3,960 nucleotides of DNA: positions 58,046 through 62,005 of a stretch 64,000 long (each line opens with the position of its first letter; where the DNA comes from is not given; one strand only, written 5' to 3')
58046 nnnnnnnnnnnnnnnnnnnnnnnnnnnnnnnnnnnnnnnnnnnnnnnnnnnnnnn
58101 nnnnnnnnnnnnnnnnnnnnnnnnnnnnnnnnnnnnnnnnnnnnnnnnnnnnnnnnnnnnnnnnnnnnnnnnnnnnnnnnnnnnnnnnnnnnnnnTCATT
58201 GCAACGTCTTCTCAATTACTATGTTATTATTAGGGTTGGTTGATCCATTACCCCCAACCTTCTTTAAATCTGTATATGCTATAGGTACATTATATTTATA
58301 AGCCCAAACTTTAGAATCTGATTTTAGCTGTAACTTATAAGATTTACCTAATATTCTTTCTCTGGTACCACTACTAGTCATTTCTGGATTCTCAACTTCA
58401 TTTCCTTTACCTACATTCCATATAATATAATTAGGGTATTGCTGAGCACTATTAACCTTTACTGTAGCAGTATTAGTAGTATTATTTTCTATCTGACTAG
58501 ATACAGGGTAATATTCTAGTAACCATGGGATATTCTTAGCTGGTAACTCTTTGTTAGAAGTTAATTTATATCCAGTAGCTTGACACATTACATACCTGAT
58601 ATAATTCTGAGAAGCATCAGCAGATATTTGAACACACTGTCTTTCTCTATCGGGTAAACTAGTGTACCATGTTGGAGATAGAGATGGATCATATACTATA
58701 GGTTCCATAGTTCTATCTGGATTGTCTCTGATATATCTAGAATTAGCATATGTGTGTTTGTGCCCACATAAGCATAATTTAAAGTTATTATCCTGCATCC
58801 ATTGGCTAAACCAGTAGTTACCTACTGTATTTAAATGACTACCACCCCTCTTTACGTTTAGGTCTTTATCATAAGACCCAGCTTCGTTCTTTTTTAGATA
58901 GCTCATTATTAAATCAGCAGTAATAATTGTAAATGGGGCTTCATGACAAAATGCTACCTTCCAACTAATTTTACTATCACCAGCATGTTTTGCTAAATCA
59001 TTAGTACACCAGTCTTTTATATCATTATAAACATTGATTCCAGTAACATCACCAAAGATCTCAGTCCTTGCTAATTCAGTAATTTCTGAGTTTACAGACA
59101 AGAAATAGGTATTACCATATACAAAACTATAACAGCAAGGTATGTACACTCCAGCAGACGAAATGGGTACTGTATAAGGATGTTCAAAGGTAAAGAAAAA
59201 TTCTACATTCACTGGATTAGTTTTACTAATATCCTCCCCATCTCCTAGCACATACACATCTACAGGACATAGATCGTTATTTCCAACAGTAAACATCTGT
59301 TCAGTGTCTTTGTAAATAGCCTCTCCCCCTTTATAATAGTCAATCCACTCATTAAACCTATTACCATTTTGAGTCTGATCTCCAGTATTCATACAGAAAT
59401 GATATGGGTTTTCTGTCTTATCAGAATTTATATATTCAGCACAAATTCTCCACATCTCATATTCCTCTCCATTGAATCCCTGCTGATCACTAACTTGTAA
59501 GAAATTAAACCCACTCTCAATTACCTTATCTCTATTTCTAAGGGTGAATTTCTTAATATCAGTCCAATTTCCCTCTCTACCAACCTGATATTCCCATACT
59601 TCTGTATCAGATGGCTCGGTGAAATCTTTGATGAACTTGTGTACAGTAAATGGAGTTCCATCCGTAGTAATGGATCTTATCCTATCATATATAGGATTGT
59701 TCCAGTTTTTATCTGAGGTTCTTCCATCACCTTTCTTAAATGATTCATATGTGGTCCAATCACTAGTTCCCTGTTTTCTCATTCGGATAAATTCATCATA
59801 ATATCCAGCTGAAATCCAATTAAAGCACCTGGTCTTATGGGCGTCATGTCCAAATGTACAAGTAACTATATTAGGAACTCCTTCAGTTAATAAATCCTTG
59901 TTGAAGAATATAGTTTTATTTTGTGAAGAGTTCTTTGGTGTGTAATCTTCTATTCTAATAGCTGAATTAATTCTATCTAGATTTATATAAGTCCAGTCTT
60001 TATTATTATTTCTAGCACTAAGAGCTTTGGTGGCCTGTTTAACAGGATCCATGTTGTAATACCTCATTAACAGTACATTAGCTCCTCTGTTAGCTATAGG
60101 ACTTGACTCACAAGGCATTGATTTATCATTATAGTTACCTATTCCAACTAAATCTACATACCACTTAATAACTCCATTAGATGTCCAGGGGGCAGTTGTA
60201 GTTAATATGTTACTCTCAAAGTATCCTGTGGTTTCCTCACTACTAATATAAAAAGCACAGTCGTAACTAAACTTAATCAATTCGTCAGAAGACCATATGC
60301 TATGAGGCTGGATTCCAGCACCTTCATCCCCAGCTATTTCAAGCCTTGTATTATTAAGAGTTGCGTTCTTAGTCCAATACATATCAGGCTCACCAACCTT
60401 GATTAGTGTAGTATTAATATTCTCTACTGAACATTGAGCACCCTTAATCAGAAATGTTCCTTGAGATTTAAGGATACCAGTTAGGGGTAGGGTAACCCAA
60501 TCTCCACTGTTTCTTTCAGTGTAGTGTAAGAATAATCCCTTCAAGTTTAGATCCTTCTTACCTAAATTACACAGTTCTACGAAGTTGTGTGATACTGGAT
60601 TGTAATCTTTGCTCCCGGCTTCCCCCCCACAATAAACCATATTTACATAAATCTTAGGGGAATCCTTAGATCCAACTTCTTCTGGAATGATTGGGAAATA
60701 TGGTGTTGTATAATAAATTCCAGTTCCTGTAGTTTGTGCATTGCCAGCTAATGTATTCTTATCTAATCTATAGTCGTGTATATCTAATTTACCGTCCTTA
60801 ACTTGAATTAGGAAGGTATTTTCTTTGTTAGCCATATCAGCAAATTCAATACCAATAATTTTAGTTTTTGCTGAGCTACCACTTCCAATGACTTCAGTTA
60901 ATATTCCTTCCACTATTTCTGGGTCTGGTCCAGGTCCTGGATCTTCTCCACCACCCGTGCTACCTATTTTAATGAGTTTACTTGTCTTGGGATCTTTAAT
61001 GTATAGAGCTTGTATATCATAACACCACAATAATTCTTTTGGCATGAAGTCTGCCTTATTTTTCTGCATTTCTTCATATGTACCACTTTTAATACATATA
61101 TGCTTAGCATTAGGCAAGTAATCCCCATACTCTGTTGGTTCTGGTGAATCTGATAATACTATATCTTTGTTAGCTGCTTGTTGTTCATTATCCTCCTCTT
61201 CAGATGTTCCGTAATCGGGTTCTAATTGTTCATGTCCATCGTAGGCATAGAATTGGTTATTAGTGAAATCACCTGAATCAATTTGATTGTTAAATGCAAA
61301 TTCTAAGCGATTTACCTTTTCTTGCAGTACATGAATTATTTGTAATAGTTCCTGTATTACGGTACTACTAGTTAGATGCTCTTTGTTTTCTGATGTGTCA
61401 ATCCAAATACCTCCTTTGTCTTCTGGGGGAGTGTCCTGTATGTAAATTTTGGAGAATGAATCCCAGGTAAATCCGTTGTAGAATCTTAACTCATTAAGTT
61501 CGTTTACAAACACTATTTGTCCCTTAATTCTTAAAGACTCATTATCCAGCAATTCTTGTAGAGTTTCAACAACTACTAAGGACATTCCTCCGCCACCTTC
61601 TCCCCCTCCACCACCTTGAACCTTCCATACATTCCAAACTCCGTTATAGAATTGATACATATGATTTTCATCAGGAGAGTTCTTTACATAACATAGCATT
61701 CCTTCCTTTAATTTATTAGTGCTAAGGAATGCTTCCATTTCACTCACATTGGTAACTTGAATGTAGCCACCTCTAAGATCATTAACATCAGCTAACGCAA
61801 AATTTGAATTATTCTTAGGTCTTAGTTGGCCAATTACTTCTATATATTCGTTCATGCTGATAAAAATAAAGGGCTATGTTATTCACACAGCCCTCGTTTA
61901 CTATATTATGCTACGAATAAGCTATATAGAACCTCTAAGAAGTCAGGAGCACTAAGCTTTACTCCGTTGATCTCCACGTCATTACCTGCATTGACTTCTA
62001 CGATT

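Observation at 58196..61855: Virion tail protein with a calcineurin-like metallophosphoesterase domain, translationally coupled to the LRR adhesin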

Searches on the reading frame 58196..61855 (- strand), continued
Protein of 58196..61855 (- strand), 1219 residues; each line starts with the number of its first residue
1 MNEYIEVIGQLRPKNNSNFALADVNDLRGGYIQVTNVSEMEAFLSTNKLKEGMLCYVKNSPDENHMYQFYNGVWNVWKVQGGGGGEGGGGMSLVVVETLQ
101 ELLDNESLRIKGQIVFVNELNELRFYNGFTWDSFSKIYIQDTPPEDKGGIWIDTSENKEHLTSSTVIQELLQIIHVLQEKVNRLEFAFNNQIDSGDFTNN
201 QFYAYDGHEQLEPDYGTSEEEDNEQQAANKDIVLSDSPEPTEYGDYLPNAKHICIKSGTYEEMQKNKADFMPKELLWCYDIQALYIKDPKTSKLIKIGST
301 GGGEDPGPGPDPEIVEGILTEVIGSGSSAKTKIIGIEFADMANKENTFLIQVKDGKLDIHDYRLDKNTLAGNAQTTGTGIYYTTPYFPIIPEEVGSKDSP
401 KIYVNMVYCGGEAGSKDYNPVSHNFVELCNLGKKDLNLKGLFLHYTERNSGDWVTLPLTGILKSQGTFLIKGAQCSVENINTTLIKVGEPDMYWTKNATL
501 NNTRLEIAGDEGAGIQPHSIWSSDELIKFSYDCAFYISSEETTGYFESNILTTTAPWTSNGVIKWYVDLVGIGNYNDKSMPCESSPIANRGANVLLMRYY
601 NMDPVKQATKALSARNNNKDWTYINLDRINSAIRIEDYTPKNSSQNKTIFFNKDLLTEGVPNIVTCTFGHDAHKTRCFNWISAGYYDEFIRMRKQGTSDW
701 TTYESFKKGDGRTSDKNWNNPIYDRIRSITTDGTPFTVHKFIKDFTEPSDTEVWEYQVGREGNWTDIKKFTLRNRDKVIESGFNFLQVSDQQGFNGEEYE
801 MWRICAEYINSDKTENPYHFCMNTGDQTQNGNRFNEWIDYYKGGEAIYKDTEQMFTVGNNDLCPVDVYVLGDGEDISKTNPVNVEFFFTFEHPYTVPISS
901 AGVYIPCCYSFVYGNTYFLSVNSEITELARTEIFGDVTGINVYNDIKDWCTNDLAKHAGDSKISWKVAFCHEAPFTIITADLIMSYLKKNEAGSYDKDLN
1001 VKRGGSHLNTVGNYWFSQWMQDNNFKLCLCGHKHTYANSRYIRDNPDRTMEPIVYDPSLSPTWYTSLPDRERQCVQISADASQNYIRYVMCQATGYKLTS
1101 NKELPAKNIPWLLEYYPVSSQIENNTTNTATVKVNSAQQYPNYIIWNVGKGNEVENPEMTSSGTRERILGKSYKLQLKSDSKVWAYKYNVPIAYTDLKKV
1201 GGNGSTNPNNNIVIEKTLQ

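Call 46: get_annotated_region(hit=H20, flank=9000)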
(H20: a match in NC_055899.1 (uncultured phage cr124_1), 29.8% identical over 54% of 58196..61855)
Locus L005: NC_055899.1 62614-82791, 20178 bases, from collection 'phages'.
description: CrAssphage cr124_1, complete genome.
organism: uncultured phage cr124_1 (NCBI taxid 2772090)
taxonomy: Viruses; Duplodnaviria; Heunggongvirae; Uroviricota; Caudoviricetes; Crassvirales; Suoliviridae; Oafivirinae; Burzaovirus; Burzaovirus faecalis
host: -; source: human feces; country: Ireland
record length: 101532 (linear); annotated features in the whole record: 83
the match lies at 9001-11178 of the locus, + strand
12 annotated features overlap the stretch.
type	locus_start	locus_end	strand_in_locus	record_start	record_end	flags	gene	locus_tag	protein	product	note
CDS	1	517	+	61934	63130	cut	-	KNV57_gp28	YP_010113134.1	regulatory protein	gp_77256; Regulatory protein RecX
CDS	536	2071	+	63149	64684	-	-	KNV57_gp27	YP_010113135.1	major head protein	gp_77257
CDS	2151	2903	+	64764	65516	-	-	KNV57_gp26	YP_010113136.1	RecA protein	gp_77258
CDS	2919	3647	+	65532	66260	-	-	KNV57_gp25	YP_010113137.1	hypothetical protein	gp_77259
CDS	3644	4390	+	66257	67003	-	-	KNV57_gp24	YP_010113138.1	hypothetical protein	gp_77260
CDS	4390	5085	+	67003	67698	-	-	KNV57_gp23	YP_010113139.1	hypothetical protein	gp_77261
CDS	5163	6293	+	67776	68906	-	-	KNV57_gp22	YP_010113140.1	hypothetical protein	gp_77262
CDS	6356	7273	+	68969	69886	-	-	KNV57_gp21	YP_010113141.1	hypothetical protein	gp_77263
CDS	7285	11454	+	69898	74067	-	-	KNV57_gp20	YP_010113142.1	phosphatase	gp_77264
CDS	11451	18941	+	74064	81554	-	-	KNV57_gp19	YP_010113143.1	spore coat protein-like protein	gp_77265; Similar to spore coat protein/internalin/CotH kinase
CDS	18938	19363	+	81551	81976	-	-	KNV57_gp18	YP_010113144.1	putative transpeptidase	gp_77266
CDS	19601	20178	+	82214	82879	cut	-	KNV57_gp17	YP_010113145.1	hypothetical protein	gp_77267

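Call 47: get_annotated_region(hit=H18, flank=9000)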
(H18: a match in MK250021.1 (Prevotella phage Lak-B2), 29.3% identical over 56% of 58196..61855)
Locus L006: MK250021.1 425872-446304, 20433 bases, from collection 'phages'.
description: MAG: Prevotella phage Lak-B2, complete genome.
organism: Prevotella phage Lak-B2 (NCBI taxid 2491284)
taxonomy: Viruses; Duplodnaviria; Heunggongvirae; Uroviricota; Caudoviricetes
host: Prevotella sp.; source: baboon feces; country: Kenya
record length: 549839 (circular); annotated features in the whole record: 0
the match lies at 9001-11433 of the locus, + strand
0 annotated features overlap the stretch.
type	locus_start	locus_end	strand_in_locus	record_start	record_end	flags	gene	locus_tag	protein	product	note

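Call 54: search_protein_families(library=pfam, proteins=[L004:13360-21228:+, L003:10863-17030:+, L002:15548-23521:+], max_evalue=0.1)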
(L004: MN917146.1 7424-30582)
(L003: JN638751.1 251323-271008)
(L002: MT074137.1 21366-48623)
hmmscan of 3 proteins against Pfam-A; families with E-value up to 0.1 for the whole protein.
L004:13360-21228:+ (2622 aa): 5 families
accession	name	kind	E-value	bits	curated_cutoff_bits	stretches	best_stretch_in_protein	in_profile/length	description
PF12799.13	LRR_4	-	3.4e-06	27.5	27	1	1590-1628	1-39/44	Leucine Rich repeats (2 copies)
PF24758.1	LRR_At5g56370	-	7.1e-05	23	27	0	1535-1635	77-179/227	FBD-associated F-box protein At5g56370, LRR repeats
PF23952.1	LRR_EndoS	-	0.0011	19.6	27.9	0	1519-1577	41-92/116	Endo-beta-N-acetylglucosaminidase EndoS LRR domain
PF23598.1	LRR_14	-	0.012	14.9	40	1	1521-1668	154-293/353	Leucine-rich repeat region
PF25019.1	LRR_R13L1-DRL21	-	0.018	15.4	27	0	1478-1544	67-127/127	R13L1/DRL21 LRRs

L003:10863-17030:+ (2055 aa): 7 families
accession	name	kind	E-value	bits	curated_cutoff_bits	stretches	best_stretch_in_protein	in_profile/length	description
PF08757.17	CotH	-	3e-16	60.3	23.8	1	640-977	2-277/322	CotH kinase protein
PF13385.13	Laminin_G_3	-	7.4e-07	29.9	27.6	1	462-571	56-150/151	Concanavalin A-like lectin/glucanases superfamily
PF23952.1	LRR_EndoS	-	2.1e-06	28.4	27.9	1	1231-1317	28-114/116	Endo-beta-N-acetylglucosaminidase EndoS LRR domain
PF25013.1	LRR_Zer-1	-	8.1e-06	26.5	27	1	1262-1329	7-73/137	Zer-1-like, Leucine-rich repeats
PF13306.12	LRR_5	-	0.00033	21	27.7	1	1381-1476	10-101/127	BspA type Leucine rich repeat region (6 copies)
PF02973.23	Sialidase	-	0.00041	20.4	26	1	478-573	95-183/189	Sialidase, N-terminal domain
PF23622.1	LRR_At1g61320_AtMIF1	-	0.036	13.9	26.9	1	1227-1304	113-188/384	At1g61320/AtMIF1, LRR domain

L002:15548-23521:+ (2657 aa): 3 families
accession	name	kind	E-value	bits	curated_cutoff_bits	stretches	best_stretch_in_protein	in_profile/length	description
PF13385.13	Laminin_G_3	-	0.00011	22.8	27.6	1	515-659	13-150/151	Concanavalin A-like lectin/glucanases superfamily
PF23247.1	LRR_RPS2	-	0.0021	18.5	27.9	0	1510-1560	25-80/160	Plant disease resistance protein RPS2-like, leucine-rich repeats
PF02973.23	Sialidase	-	0.036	14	26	1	579-616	100-137/189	Sialidase, N-terminal domain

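Call 87: search_protein_families(library=ncbifam, proteins=[window:58196-61855:-], max_evalue=0.1)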
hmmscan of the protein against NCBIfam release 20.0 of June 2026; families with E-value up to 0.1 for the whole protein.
window:58196-61855:- (1219 aa): 0 families

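Call 93: find_encoding_contigs(protein=P0119, flank=10000, max_places=2)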
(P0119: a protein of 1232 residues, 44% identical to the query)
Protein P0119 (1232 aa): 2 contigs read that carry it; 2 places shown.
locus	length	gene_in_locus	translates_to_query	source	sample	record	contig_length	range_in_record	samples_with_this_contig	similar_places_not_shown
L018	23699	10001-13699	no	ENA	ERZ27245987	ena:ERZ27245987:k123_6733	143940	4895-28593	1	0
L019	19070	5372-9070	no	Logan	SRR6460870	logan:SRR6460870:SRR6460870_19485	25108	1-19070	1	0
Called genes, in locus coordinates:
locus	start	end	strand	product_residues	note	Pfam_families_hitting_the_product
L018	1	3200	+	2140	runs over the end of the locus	PF13884:Peptidase_S74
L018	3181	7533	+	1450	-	-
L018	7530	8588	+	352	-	-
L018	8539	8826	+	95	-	-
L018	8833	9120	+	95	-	-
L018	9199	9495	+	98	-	-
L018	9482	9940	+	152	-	-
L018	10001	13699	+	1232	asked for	PF00149:Metallophos (faint)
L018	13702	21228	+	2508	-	-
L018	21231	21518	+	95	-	-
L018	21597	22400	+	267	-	-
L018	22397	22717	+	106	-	-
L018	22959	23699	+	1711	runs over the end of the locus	-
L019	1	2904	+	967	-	?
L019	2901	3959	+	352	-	-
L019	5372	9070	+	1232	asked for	PF00149:Metallophos (faint)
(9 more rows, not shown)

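Call 105: search_protein_families(library=padloc, proteins=[window:58196-61855:-], max_evalue=0.01)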
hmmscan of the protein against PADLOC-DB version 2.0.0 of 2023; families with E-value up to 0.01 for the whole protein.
window:58196-61855:- (1219 aa): 0 families

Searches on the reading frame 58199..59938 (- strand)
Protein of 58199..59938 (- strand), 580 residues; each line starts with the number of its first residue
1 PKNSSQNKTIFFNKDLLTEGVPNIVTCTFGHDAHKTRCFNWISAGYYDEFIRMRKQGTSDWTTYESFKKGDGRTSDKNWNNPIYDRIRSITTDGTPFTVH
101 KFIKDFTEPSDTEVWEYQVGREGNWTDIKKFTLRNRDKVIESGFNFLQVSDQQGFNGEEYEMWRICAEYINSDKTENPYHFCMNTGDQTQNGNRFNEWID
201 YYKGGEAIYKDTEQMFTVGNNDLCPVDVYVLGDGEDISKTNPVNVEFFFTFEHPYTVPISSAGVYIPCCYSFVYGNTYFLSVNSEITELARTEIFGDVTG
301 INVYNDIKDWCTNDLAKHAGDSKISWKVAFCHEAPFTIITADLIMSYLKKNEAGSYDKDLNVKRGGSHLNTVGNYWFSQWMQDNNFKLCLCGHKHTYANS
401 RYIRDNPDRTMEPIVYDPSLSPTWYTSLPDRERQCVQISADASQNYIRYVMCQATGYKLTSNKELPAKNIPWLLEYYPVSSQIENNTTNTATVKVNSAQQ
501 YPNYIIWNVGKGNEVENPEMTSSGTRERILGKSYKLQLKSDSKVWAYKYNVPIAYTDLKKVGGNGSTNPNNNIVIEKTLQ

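Call 68: search_protein_representatives(protein=window:58199-59938:-)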
Query: 580 residues. Proteins with E-value up to 0.001 (for the whole library): 353; up to 1e-10: 262; up to 1e-30: 175. The best 150 are listed.
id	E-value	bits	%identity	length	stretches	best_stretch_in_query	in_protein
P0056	9.3e-218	741.0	57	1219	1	1-578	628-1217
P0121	8.9e-174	595.8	53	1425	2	174-577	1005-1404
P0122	3.6e-158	544.2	53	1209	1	1-579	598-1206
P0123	2.5e-145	501.8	59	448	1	147-568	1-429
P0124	2.8e-116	405.9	50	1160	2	1-416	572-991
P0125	1.9e-115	403.1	49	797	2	1-416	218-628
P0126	1.3e-103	364.1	48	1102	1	1-515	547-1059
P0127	3.3e-99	349.5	49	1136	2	1-419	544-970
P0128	4.0e-98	345.9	48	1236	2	1-410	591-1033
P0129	6.4e-97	341.9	48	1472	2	1-410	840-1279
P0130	7.4e-97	341.7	47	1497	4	178-406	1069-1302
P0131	1.6e-92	327.4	46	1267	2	1-415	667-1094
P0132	1.8e-89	317.3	47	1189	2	1-406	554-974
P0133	2.2e-86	307.2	50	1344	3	33-403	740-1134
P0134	6.5e-86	305.6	44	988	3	32-407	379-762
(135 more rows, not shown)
